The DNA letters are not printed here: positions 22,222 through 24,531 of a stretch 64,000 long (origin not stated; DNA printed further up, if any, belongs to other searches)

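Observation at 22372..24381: Radical SAM/SPASM-like enzyme fused to a class I methyltransferase, co-oriented behind aceE and a sialidase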

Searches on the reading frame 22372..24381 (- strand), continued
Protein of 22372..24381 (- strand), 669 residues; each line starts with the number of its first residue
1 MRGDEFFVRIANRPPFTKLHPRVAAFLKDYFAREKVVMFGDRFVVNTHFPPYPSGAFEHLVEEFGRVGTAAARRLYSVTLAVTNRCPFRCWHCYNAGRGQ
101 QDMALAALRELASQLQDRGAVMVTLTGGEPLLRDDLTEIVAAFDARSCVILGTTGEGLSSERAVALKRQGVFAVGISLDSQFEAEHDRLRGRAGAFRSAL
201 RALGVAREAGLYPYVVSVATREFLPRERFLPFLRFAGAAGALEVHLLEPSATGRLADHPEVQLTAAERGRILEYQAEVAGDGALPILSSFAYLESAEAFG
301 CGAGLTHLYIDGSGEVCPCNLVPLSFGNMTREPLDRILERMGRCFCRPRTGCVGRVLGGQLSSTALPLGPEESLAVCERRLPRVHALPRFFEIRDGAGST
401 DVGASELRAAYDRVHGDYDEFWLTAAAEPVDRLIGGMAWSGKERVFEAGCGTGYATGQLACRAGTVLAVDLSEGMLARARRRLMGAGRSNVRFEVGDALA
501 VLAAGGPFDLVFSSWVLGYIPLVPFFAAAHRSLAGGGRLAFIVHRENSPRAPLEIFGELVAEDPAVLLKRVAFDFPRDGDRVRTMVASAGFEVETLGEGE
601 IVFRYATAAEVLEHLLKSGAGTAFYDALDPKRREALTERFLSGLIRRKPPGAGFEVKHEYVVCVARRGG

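Call 8: find_homologous_proteins(query=window:22372-24381:-)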
Query window:22372-24381:- (669 aa): 769 proteins with E <= 0.001 among 8000 candidates; the best 120 are listed.
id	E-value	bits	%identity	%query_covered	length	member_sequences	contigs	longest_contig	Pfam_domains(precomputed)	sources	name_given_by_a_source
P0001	0.0e+0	1481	99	100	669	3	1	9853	PF13847.13,PF13489.13,PF13186.12,PF13649.13,PF04055.28,PF01135.26,PF01209.25,PF08241.19,PF08242.19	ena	-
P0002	0.0e+0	1180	78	100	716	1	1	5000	PF13847.13,PF13489.13,PF05175.21,PF13649.13,PF04055.28,PF01135.26,PF01209.25,PF08241.19,PF08242.19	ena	-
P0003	0.0e+0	1161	76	100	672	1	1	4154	PF13847.13,PF13489.13,PF05175.21,PF13649.13,PF04055.28,PF08241.19,PF08242.19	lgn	-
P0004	0.0e+0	1160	78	99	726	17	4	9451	PF13847.13,PF13489.13,PF13186.12,PF13649.13,PF04055.28,PF01135.26,PF01209.25,PF08241.19,PF08242.19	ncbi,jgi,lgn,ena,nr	ncbi:MAG TPA: methyltransferase domain-containing protein [Verrucomicrobiota bacterium]|nr:methyltra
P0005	0.0e+0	1128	76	100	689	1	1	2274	PF13847.13,PF13489.13,PF05175.21,PF13649.13,PF04055.28,PF01135.26,PF08241.19,PF08242.19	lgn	-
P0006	0.0e+0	1100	73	100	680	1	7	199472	PF13847.13,PF13489.13,PF13649.13,PF04055.28,PF01135.26,PF08241.19,PF08242.19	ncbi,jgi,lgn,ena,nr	ncbi:MAG TPA: methyltransferase domain-containing protein [Verrucomicrobiota bacterium]|nr:methyltra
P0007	0.0e+0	1084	73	100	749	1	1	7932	PF13847.13,PF13489.13,PF13649.13,PF04055.28,PF08241.19,PF08242.19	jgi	-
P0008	0.0e+0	1063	71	100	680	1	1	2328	PF13847.13,PF13489.13,PF05175.21,PF13649.13,PF04055.28,PF01135.26,PF01209.25,PF08241.19,PF08242.19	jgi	jgi:MoaA/NifB/PqqE/SkfB family radical SAM enzyme/protein-L-isoaspartate O-methyltransferase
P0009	0.0e+0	1059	71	99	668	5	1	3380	PF13489.13,PF02353.27,PF08241.19,PF05401.17,PF13847.13,PF05175.21,PF13186.12,PF13649.13,PF04055.28,PF02390.24,PF01135.26,PF01209.25,PF08242.19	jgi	jgi:MoaA/NifB/PqqE/SkfB family radical SAM enzyme/protein-L-isoaspartate O-methyltransferase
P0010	0.0e+0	1054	70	100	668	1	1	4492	PF13847.13,PF05175.21,PF13186.12,PF13649.13,PF04055.28,PF01135.26,PF01209.25,PF08241.19,PF08242.19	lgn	-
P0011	0.0e+0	1054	70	100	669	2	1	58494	PF13847.13,PF13489.13,PF05175.21,PF13186.12,PF13649.13,PF04055.28,PF01135.26,PF01209.25,PF08241.19,PF08242.19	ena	-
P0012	0.0e+0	1051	71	100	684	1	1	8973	PF13847.13,PF13489.13,PF05175.21,PF13649.13,PF04055.28,PF01135.26,PF01209.25,PF08241.19,PF08242.19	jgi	jgi:MoaA/NifB/PqqE/SkfB family radical SAM enzyme/protein-L-isoaspartate O-methyltransferase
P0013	0.0e+0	1050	71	100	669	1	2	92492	PF13847.13,PF13489.13,PF05175.21,PF13186.12,PF13649.13,PF04055.28,PF01135.26,PF01209.25,PF08241.19,PF08242.19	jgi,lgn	jgi:MoaA/NifB/PqqE/SkfB family radical SAM enzyme/protein-L-isoaspartate O-methyltransferase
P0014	0.0e+0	1050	70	100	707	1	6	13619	PF13847.13,PF13489.13,PF13649.13,PF04055.28,PF01135.26,PF08241.19,PF08242.19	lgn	-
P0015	0.0e+0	1050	69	99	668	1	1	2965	PF13847.13,PF13489.13,PF02353.27,PF05175.21,PF13186.12,PF13649.13,PF04055.28,PF01135.26,PF01209.25,PF08241.19,PF08242.19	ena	-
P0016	0.0e+0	1049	71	100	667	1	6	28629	PF13847.13,PF13489.13,PF05175.21,PF13649.13,PF04055.28,PF01135.26,PF01209.25,PF08241.19,PF08242.19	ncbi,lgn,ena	ncbi:MAG: radical SAM protein [Verrucomicrobiota bacterium]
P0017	0.0e+0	1049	70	100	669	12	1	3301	PF13847.13,PF13489.13,PF05175.21,PF13186.12,PF13649.13,PF04055.28,PF01135.26,PF01209.25,PF08241.19,PF08242.19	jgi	-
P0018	0.0e+0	1045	70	100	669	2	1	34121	PF13847.13,PF13489.13,PF05175.21,PF13186.12,PF13649.13,PF04055.28,PF01135.26,PF01209.25,PF08241.19,PF08242.19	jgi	jgi:MoaA/NifB/PqqE/SkfB family radical SAM enzyme/protein-L-isoaspartate O-methyltransferase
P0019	0.0e+0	1044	70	100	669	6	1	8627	PF13847.13,PF13489.13,PF05175.21,PF13186.12,PF13649.13,PF04055.28,PF01135.26,PF01209.25,PF08241.19,PF08242.19,PF05401.17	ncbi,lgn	-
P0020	0.0e+0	1043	70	100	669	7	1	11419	PF13847.13,PF13489.13,PF05175.21,PF13186.12,PF13649.13,PF04055.28,PF01135.26,PF01209.25,PF08241.19,PF08242.19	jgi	jgi:MoaA/NifB/PqqE/SkfB family radical SAM enzyme/protein-L-isoaspartate O-methyltransferase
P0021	0.0e+0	1039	69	99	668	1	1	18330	PF13847.13,PF13489.13,PF05175.21,PF13186.12,PF13649.13,PF04055.28,PF01135.26,PF01209.25,PF08241.19,PF08242.19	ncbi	-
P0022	0.0e+0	1036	69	100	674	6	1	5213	PF13847.13,PF13489.13,PF05175.21,PF13649.13,PF04055.28,PF01135.26,PF01209.25,PF08241.19,PF08242.19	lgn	-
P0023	0.0e+0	1035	69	99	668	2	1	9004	PF13847.13,PF13489.13,PF05175.21,PF13186.12,PF13649.13,PF04055.28,PF01135.26,PF01209.25,PF08241.19,PF08242.19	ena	-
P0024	0.0e+0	1032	70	100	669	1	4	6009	PF13847.13,PF05175.21,PF13649.13,PF04055.28,PF01135.26,PF01209.25,PF08241.19,PF08242.19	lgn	-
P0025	0.0e+0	1026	69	99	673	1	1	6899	PF13847.13,PF13489.13,PF05175.21,PF13186.12,PF13649.13,PF04055.28,PF01135.26,PF01209.25,PF08241.19,PF08242.19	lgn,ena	-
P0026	0.0e+0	1024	70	98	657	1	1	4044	PF13847.13,PF13489.13,PF05175.21,PF13186.12,PF13649.13,PF04055.28,PF01135.26,PF01209.25,PF08241.19,PF08242.19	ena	-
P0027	0.0e+0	1023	70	100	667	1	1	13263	PF13847.13,PF13489.13,PF05175.21,PF13186.12,PF13649.13,PF04055.28,PF01135.26,PF01209.25,PF08241.19,PF08242.19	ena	-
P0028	0.0e+0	1022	70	100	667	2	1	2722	PF13847.13,PF13489.13,PF02353.27,PF05175.21,PF13186.12,PF13649.13,PF04055.28,PF01135.26,PF01209.25,PF08241.19,PF08242.19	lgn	-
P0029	0.0e+0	1021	69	100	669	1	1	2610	PF13847.13,PF13489.13,PF05175.21,PF13186.12,PF13649.13,PF04055.28,PF01135.26,PF01209.25,PF08241.19,PF08242.19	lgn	-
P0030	0.0e+0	1015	68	100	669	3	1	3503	PF13847.13,PF13649.13,PF04055.28,PF01135.26,PF08241.19,PF08242.19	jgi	-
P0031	0.0e+0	1011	66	100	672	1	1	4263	PF13847.13,PF13489.13,PF05175.21,PF13186.12,PF13649.13,PF04055.28,PF01135.26,PF01209.25,PF08241.19,PF08242.19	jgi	jgi:MoaA/NifB/PqqE/SkfB family radical SAM enzyme/protein-L-isoaspartate O-methyltransferase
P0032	0.0e+0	1011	69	100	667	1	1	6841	PF13847.13,PF13489.13,PF05175.21,PF13186.12,PF13649.13,PF04055.28,PF01135.26,PF01209.25,PF08241.19,PF08242.19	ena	-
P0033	2.6e-298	1009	68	99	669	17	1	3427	PF13847.13,PF13489.13,PF02353.27,PF05175.21,PF13649.13,PF04055.28,PF01135.26,PF01209.25,PF08241.19,PF08242.19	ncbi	-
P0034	9.0e-298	1008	69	100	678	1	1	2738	PF13847.13,PF13489.13,PF05175.21,PF13186.12,PF13649.13,PF04055.28,PF01135.26,PF01209.25,PF08241.19,PF08242.19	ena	-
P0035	2.4e-297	1006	68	100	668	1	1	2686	PF13847.13,PF13489.13,PF05175.21,PF13186.12,PF13649.13,PF04055.28,PF01135.26,PF01209.25,PF08241.19,PF08242.19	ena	-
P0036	4.7e-296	1002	67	100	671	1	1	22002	PF13847.13,PF13489.13,PF05175.21,PF13186.12,PF13649.13,PF04055.28,PF01135.26,PF01209.25,PF08241.19,PF08242.19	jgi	jgi:MoaA/NifB/PqqE/SkfB family radical SAM enzyme/protein-L-isoaspartate O-methyltransferase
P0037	7.7e-296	1001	68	99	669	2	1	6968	PF13847.13,PF13489.13,PF05175.21,PF13186.12,PF13649.13,PF04055.28,PF01135.26,PF08241.19,PF08242.19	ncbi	-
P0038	1.3e-295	1000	69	100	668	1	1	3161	PF13847.13,PF13489.13,PF05175.21,PF13186.12,PF13649.13,PF04055.28,PF01135.26,PF01209.25,PF08241.19,PF08242.19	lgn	-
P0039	3.3e-295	999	68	100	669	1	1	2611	PF13847.13,PF13489.13,PF05175.21,PF13649.13,PF04055.28,PF01135.26,PF01209.25,PF08241.19,PF08242.19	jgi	-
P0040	4.3e-295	999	68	100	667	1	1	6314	PF13847.13,PF13489.13,PF05724.18,PF02353.27,PF05175.21,PF13649.13,PF04055.28,PF01135.26,PF01209.25,PF08241.19,PF08242.19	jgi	jgi:MoaA/NifB/PqqE/SkfB family radical SAM enzyme/SAM-dependent methyltransferase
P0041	2.2e-294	996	67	100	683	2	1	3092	PF13847.13,PF13489.13,PF13186.12,PF13649.13,PF04055.28,PF01135.26,PF08241.19,PF08242.19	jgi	-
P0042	3.2e-294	996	68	100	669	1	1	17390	PF13847.13,PF13489.13,PF13649.13,PF04055.28,PF01135.26,PF01209.25,PF08241.19,PF08242.19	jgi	jgi:MoaA/NifB/PqqE/SkfB family radical SAM enzyme/protein-L-isoaspartate O-methyltransferase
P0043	6.2e-294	995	66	100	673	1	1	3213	PF13847.13,PF13489.13,PF05175.21,PF13186.12,PF13649.13,PF04055.28,PF01135.26,PF01209.25,PF08241.19,PF08242.19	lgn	-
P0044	8.8e-294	994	68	99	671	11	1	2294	PF13847.13,PF13489.13,PF05175.21,PF13649.13,PF04055.28,PF01209.25,PF08241.19,PF08242.19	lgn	-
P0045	2.5e-293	993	66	100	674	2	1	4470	PF13847.13,PF13489.13,PF13186.12,PF13649.13,PF04055.28,PF01135.26,PF01209.25,PF08241.19,PF08242.19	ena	-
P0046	1.7e-292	990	67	99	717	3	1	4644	PF13847.13,PF13489.13,PF13186.12,PF13649.13,PF04055.28,PF01135.26,PF08241.19,PF08242.19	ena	-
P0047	1.1e-291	987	66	100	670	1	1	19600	PF13847.13,PF13186.12,PF13649.13,PF04055.28,PF01135.26,PF08241.19,PF08242.19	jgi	jgi:MoaA/NifB/PqqE/SkfB family radical SAM enzyme/protein-L-isoaspartate O-methyltransferase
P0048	2.0e-291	987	67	100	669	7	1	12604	PF13847.13,PF13489.13,PF13649.13,PF04055.28,PF01135.26,PF08241.19,PF08242.19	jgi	-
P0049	9.1e-291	984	68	99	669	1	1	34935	PF13847.13,PF13489.13,PF05175.21,PF13649.13,PF04055.28,PF01135.26,PF01209.25,PF08241.19,PF08242.19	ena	-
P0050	9.7e-291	984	66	100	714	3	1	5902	PF13847.13,PF13489.13,PF13186.12,PF13649.13,PF04055.28,PF01135.26,PF01209.25,PF08241.19,PF08242.19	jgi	jgi:MoaA/NifB/PqqE/SkfB family radical SAM enzyme/SAM-dependent methyltransferase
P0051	2.6e-290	983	67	100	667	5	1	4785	PF13847.13,PF13489.13,PF05175.21,PF13186.12,PF13649.13,PF04055.28,PF01135.26,PF08241.19,PF08242.19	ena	-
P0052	4.4e-290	982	67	100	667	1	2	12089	PF13847.13,PF13489.13,PF05175.21,PF13186.12,PF13649.13,PF04055.28,PF01135.26,PF01209.25,PF08241.19,PF08242.19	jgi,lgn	jgi:MoaA/NifB/PqqE/SkfB family radical SAM enzyme/protein-L-isoaspartate O-methyltransferase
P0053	1.3e-289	981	68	100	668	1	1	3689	PF13847.13,PF13489.13,PF05175.21,PF13649.13,PF04055.28,PF01135.26,PF01209.25,PF08241.19,PF08242.19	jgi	-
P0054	1.6e-289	980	68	100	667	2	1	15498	PF13847.13,PF13489.13,PF13649.13,PF04055.28,PF01135.26,PF01209.25,PF08241.19,PF08242.19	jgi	jgi:MoaA/NifB/PqqE/SkfB family radical SAM enzyme/protein-L-isoaspartate O-methyltransferase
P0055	4.0e-288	976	66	100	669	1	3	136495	PF13847.13,PF13489.13,PF13186.12,PF13649.13,PF04055.28,PF01135.26,PF01209.25,PF08241.19,PF08242.19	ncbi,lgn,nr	ncbi:MAG TPA: radical SAM protein [Opitutaceae bacterium]|nr:radical SAM protein [Opitutaceae bacter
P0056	4.0e-287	972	66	100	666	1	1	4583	PF13847.13,PF13489.13,PF13649.13,PF04055.28,PF01135.26,PF01209.25,PF08241.19,PF08242.19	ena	-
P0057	5.8e-287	972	66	100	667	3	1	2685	PF13847.13,PF13489.13,PF05175.21,PF13186.12,PF13649.13,PF04055.28,PF01135.26,PF01209.25,PF08241.19,PF08242.19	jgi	jgi:MoaA/NifB/PqqE/SkfB family radical SAM enzyme/SAM-dependent methyltransferase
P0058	7.4e-286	968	65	100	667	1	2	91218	PF13847.13,PF13489.13,PF13186.12,PF13649.13,PF04055.28,PF01135.26,PF01209.25,PF08241.19,PF08242.19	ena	-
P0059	8.3e-286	968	66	100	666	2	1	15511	PF13847.13,PF13489.13,PF05175.21,PF13186.12,PF13649.13,PF04055.28,PF01135.26,PF08241.19,PF08242.19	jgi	jgi:MoaA/NifB/PqqE/SkfB family radical SAM enzyme/protein-L-isoaspartate O-methyltransferase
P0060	1.0e-285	968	66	100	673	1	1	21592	PF13847.13,PF13489.13,PF13186.12,PF13649.13,PF04055.28,PF01135.26,PF01209.25,PF08241.19,PF08242.19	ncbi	ncbi:MAG: radical SAM protein [Planctomycetota bacterium]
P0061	3.6e-285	966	67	100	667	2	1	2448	PF13847.13,PF13489.13,PF13186.12,PF13649.13,PF04055.28,PF01135.26,PF08241.19,PF08242.19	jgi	-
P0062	5.6e-285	965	67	100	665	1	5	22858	PF13847.13,PF13186.12,PF13649.13,PF04055.28,PF01135.26,PF08241.19,PF08242.19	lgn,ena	-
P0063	5.6e-285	965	66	100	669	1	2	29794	PF13847.13,PF13489.13,PF05175.21,PF13649.13,PF04055.28,PF01135.26,PF08241.19,PF08242.19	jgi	jgi:MoaA/NifB/PqqE/SkfB family radical SAM enzyme/SAM-dependent methyltransferase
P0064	1.6e-284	964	65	100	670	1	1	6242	PF13847.13,PF13489.13,PF05175.21,PF13186.12,PF13649.13,PF04055.28,PF01135.26,PF08241.19,PF08242.19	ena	-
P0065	2.9e-284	963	65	100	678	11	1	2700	PF13847.13,PF13489.13,PF05175.21,PF13186.12,PF13649.13,PF04055.28,PF01135.26,PF01209.25,PF08241.19,PF08242.19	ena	-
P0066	3.3e-284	963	67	100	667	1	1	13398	PF13847.13,PF13186.12,PF13649.13,PF04055.28,PF01135.26,PF08241.19,PF08242.19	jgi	jgi:MoaA/NifB/PqqE/SkfB family radical SAM enzyme/protein-L-isoaspartate O-methyltransferase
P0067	3.4e-284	963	65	100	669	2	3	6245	PF13489.13,PF05724.18,PF08241.19,PF13847.13,PF05175.21,PF13186.12,PF13649.13,PF04055.28,PF02390.24,PF01135.26,PF01209.25,PF08242.19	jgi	-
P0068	1.8e-283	960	65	100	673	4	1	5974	PF13847.13,PF13489.13,PF05175.21,PF13186.12,PF13649.13,PF04055.28,PF01135.26,PF01209.25,PF08241.19,PF08242.19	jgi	-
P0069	2.0e-282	957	63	100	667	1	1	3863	PF13847.13,PF13489.13,PF13186.12,PF13649.13,PF04055.28,PF01135.26,PF01209.25,PF08241.19,PF08242.19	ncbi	-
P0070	2.1e-282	957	65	100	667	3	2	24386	PF13847.13,PF13489.13,PF05175.21,PF13186.12,PF13649.13,PF04055.28,PF01135.26,PF01209.25,PF08241.19,PF08242.19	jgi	jgi:MoaA/NifB/PqqE/SkfB family radical SAM enzyme/protein-L-isoaspartate O-methyltransferase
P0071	2.5e-282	957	65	100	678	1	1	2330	PF13847.13,PF13489.13,PF05175.21,PF13649.13,PF04055.28,PF01135.26,PF01209.25,PF08241.19,PF08242.19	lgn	-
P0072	4.9e-282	956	64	100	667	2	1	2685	PF13847.13,PF13186.12,PF13649.13,PF04055.28,PF01135.26,PF01209.25,PF08241.19,PF08242.19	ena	-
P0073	6.5e-282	955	65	100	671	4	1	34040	PF13847.13,PF13489.13,PF05175.21,PF13186.12,PF13649.13,PF04055.28,PF01135.26,PF01209.25,PF08241.19,PF08242.19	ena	-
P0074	9.7e-282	955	65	100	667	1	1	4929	PF13847.13,PF13489.13,PF13186.12,PF13649.13,PF04055.28,PF01135.26,PF01209.25,PF08241.19,PF08242.19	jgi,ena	-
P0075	1.0e-281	955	65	100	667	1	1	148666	PF13847.13,PF13489.13,PF13649.13,PF04055.28,PF01135.26,PF01209.25,PF08241.19,PF08242.19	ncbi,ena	-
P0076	1.3e-281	954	64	100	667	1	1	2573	PF13847.13,PF13489.13,PF05175.21,PF13186.12,PF13649.13,PF04055.28,PF01135.26,PF01209.25,PF08241.19,PF08242.19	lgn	-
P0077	1.6e-281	954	64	100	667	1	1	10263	PF13847.13,PF13489.13,PF13649.13,PF04055.28,PF01135.26,PF01209.25,PF08241.19,PF08242.19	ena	-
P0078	1.8e-281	954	65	100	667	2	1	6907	PF13847.13,PF05175.21,PF13186.12,PF13649.13,PF04055.28,PF01209.25,PF08241.19,PF08242.19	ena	-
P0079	1.9e-281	954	64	99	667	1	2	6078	PF13847.13,PF13186.12,PF13649.13,PF04055.28,PF01135.26,PF01209.25,PF08241.19,PF08242.19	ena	-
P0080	5.0e-281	952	66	100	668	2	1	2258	PF13847.13,PF13489.13,PF13186.12,PF13649.13,PF04055.28,PF01135.26,PF08241.19,PF08242.19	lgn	-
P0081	1.2e-280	951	65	100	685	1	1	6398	PF13847.13,PF13489.13,PF05175.21,PF13186.12,PF13649.13,PF04055.28,PF01135.26,PF01209.25,PF08241.19,PF08242.19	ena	-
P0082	1.2e-280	951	65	100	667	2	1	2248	PF13847.13,PF13489.13,PF13186.12,PF13649.13,PF04055.28,PF01135.26,PF01209.25,PF08241.19,PF08242.19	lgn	-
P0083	1.3e-280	951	63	100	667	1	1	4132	PF13847.13,PF13489.13,PF13186.12,PF13649.13,PF04055.28,PF01135.26,PF01209.25,PF08241.19,PF08242.19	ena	-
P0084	1.4e-280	951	65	100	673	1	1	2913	PF13847.13,PF13489.13,PF05175.21,PF13186.12,PF13649.13,PF04055.28,PF01135.26,PF01209.25,PF08241.19,PF08242.19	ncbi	-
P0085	1.7e-280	950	64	100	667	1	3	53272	PF13847.13,PF13489.13,PF05175.21,PF13186.12,PF13649.13,PF04055.28,PF01135.26,PF01209.25,PF08241.19,PF08242.19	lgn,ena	-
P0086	2.7e-280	950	66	100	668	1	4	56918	PF13847.13,PF13489.13,PF05175.21,PF13649.13,PF04055.28,PF01135.26,PF08241.19,PF08242.19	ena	-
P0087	5.4e-280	949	65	100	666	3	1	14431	PF13847.13,PF13489.13,PF13649.13,PF04055.28,PF01209.25,PF08241.19,PF08242.19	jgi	jgi:MoaA/NifB/PqqE/SkfB family radical SAM enzyme/SAM-dependent methyltransferase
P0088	5.8e-280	949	66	100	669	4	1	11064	PF13847.13,PF13489.13,PF05175.21,PF13186.12,PF13649.13,PF04055.28,PF01135.26,PF01209.25,PF08241.19,PF08242.19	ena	-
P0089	8.2e-280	948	65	100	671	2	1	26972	PF13847.13,PF13489.13,PF13649.13,PF04055.28,PF01135.26,PF01209.25,PF08241.19,PF08242.19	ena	-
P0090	1.2e-279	948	65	99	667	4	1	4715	PF13847.13,PF13186.12,PF13649.13,PF04055.28,PF01135.26,PF01209.25,PF08241.19,PF08242.19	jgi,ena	-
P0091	2.0e-279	947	65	100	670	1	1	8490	PF13847.13,PF13489.13,PF05175.21,PF13186.12,PF13649.13,PF04055.28,PF01596.24,PF01135.26,PF01209.25,PF08241.19,PF08242.19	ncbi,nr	ncbi:MAG: methyltransferase domain-containing protein [Candidatus Sumerlaeota bacterium]|nr:methyltr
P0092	2.2e-279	947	64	100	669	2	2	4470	PF13847.13,PF13489.13,PF05175.21,PF13186.12,PF13649.13,PF04055.28,PF01135.26,PF01209.25,PF08241.19,PF08242.19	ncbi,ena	-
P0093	4.8e-279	946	65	100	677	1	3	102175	PF13847.13,PF13489.13,PF13186.12,PF13649.13,PF04055.28,PF01135.26,PF01209.25,PF08241.19,PF08242.19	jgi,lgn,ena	jgi:MoaA/NifB/PqqE/SkfB family radical SAM enzyme/SAM-dependent methyltransferase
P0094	5.1e-279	946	64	100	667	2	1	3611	PF13847.13,PF13489.13,PF05175.21,PF13186.12,PF13649.13,PF04055.28,PF01135.26,PF01209.25,PF08241.19,PF08242.19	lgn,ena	-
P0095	8.5e-279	945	63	100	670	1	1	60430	PF13847.13,PF13489.13,PF05175.21,PF13186.12,PF13649.13,PF04055.28,PF01135.26,PF01209.25,PF08241.19,PF08242.19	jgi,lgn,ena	-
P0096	9.6e-279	945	62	100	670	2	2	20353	PF13847.13,PF13489.13,PF05175.21,PF13186.12,PF13649.13,PF04055.28,PF01135.26,PF01209.25,PF08241.19,PF08242.19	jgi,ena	-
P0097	1.4e-278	944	64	100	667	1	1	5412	PF13847.13,PF13489.13,PF05175.21,PF13186.12,PF13649.13,PF04055.28,PF01135.26,PF01209.25,PF08241.19,PF08242.19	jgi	jgi:MoaA/NifB/PqqE/SkfB family radical SAM enzyme/protein-L-isoaspartate O-methyltransferase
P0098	2.4e-278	943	64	100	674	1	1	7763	PF13847.13,PF13489.13,PF05175.21,PF13186.12,PF13649.13,PF04055.28,PF01135.26,PF01209.25,PF08241.19,PF08242.19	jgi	jgi:MoaA/NifB/PqqE/SkfB family radical SAM enzyme/protein-L-isoaspartate O-methyltransferase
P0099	3.3e-278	943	65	100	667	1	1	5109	PF13847.13,PF13489.13,PF13186.12,PF13649.13,PF04055.28,PF01135.26,PF08241.19,PF08242.19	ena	-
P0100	3.7e-278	943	65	100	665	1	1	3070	PF13847.13,PF13489.13,PF05175.21,PF13649.13,PF04055.28,PF01135.26,PF01209.25,PF08241.19,PF08242.19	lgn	-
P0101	5.1e-278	942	65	100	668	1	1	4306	PF13847.13,PF13489.13,PF13649.13,PF04055.28,PF01135.26,PF08241.19,PF08242.19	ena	-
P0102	1.1e-277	941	64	100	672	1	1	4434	PF13847.13,PF13489.13,PF05175.21,PF13186.12,PF13649.13,PF04055.28,PF01135.26,PF13578.13,PF01209.25,PF08241.19,PF08242.19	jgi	-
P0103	2.2e-277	940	65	97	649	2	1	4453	PF13847.13,PF13186.12,PF13649.13,PF04055.28,PF01135.26,PF08241.19,PF08242.19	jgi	jgi:MoaA/NifB/PqqE/SkfB family radical SAM enzyme/protein-L-isoaspartate O-methyltransferase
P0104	2.8e-277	940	64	100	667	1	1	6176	PF13847.13,PF13489.13,PF13186.12,PF13649.13,PF04055.28,PF01135.26,PF01209.25,PF08241.19,PF08242.19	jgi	jgi:MoaA/NifB/PqqE/SkfB family radical SAM enzyme/protein-L-isoaspartate O-methyltransferase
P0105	3.6e-277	940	65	100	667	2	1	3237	PF13847.13,PF13489.13,PF13186.12,PF13649.13,PF04055.28,PF01135.26,PF01209.25,PF08241.19,PF08242.19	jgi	jgi:MoaA/NifB/PqqE/SkfB family radical SAM enzyme/protein-L-isoaspartate O-methyltransferase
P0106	3.7e-277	939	64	100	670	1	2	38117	PF13847.13,PF13489.13,PF05175.21,PF13186.12,PF13649.13,PF04055.28,PF01596.24,PF01135.26,PF01209.25,PF08241.19,PF08242.19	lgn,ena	-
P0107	5.5e-277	939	63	100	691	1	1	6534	PF13847.13,PF13489.13,PF05175.21,PF13186.12,PF13649.13,PF04055.28,PF01135.26,PF01209.25,PF08241.19,PF08242.19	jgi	jgi:MoaA/NifB/PqqE/SkfB family radical SAM enzyme/protein-L-isoaspartate O-methyltransferase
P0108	5.7e-277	939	65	99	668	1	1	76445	PF13847.13,PF13489.13,PF13186.12,PF13649.13,PF04055.28,PF01135.26,PF01209.25,PF08241.19,PF08242.19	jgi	jgi:MoaA/NifB/PqqE/SkfB family radical SAM enzyme/SAM-dependent methyltransferase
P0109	6.0e-277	939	64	100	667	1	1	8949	PF13847.13,PF13186.12,PF13649.13,PF04055.28,PF01135.26,PF01209.25,PF08241.19,PF08242.19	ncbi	-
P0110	7.6e-277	938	63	100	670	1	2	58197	PF13489.13,PF01596.24,PF08241.19,PF13847.13,PF05175.21,PF13186.12,PF13649.13,PF04055.28,PF02390.24,PF01135.26,PF01209.25,PF08242.19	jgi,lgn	jgi:MoaA/NifB/PqqE/SkfB family radical SAM enzyme/protein-L-isoaspartate O-methyltransferase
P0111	8.2e-277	938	65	99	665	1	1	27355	PF13847.13,PF13489.13,PF05175.21,PF13186.12,PF13649.13,PF04055.28,PF01135.26,PF01209.25,PF08241.19,PF08242.19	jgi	jgi:MoaA/NifB/PqqE/SkfB family radical SAM enzyme/SAM-dependent methyltransferase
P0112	8.7e-277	938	61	100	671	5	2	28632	PF13847.13,PF13186.12,PF13649.13,PF04055.28,PF01135.26,PF13578.13,PF01209.25,PF08241.19,PF08242.19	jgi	jgi:MoaA/NifB/PqqE/SkfB family radical SAM enzyme/ubiquinone/menaquinone biosynthesis C-methylase Ub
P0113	9.3e-277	938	63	100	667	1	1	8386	PF13847.13,PF13489.13,PF13186.12,PF13649.13,PF04055.28,PF01135.26,PF08241.19,PF08242.19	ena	-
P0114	2.3e-276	937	63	100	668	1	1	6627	PF13847.13,PF13489.13,PF13186.12,PF13649.13,PF04055.28,PF01135.26,PF01209.25,PF08241.19,PF08242.19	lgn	-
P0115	2.4e-276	937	63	100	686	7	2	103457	PF13847.13,PF13489.13,PF13186.12,PF13649.13,PF04055.28,PF13353.12,PF01135.26,PF01209.25,PF08241.19,PF08242.19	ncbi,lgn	-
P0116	2.9e-276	937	64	100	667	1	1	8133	PF13847.13,PF13489.13,PF05175.21,PF13186.12,PF13649.13,PF04055.28,PF01135.26,PF01209.25,PF08241.19,PF08242.19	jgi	jgi:MoaA/NifB/PqqE/SkfB family radical SAM enzyme/protein-L-isoaspartate O-methyltransferase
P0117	1.1e-275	935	65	100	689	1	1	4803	PF13847.13,PF13649.13,PF04055.28,PF01135.26,PF01209.25,PF08241.19,PF08242.19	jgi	jgi:MoaA/NifB/PqqE/SkfB family radical SAM enzyme/protein-L-isoaspartate O-methyltransferase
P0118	1.4e-275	934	63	100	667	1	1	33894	PF13847.13,PF13186.12,PF13649.13,PF04055.28,PF01135.26,PF08241.19,PF08242.19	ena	-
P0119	2.8e-275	933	64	100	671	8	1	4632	PF13847.13,PF13489.13,PF05175.21,PF13186.12,PF13649.13,PF04055.28,PF01135.26,PF01209.25,PF08241.19,PF08242.19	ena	-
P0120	5.5e-275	932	65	100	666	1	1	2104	PF13847.13,PF13489.13,PF05175.21,PF13186.12,PF13649.13,PF04055.28,PF01135.26,PF08241.19,PF08242.19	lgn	-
